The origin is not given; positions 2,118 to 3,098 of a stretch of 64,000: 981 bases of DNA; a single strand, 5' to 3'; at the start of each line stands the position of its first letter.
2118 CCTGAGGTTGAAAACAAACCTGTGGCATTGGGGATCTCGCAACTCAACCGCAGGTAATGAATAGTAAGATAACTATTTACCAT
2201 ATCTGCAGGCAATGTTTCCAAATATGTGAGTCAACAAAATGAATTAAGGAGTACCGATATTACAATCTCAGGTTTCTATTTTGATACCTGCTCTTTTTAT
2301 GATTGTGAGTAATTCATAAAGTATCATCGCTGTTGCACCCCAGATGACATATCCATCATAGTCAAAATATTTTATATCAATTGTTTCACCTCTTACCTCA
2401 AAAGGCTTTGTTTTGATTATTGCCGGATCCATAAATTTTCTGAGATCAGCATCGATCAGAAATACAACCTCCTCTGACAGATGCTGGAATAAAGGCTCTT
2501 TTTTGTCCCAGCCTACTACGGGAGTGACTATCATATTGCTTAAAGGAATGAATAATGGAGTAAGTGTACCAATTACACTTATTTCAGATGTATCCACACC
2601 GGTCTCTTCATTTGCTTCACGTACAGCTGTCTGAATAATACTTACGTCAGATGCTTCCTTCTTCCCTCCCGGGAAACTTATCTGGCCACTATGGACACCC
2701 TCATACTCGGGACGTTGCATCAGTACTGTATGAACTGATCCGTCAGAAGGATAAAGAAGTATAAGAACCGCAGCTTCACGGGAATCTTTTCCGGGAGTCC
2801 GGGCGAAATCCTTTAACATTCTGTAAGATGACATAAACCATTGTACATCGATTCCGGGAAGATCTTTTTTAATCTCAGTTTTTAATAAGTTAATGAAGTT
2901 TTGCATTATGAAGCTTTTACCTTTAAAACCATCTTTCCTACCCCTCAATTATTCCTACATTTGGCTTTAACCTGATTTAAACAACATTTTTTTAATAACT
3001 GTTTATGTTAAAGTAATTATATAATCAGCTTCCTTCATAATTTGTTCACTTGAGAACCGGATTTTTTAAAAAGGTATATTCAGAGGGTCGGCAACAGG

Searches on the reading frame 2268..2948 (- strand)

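Call 6: search_protein_families(library=pfam, proteins=[window:2268-2948:-], max_evalue=1)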
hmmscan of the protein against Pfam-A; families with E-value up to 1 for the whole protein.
window:2268-2948:- (226 aa): 2 families
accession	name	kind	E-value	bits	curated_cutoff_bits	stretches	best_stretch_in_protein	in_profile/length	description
PF00293.34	NUDIX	-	1.4e-11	45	21.1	1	58-131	3-71/134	NUDIX domain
PF22327.2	Nudt16-like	-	0.2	12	27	1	87-125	32-70/161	U8 snoRNA-decapping enzyme-like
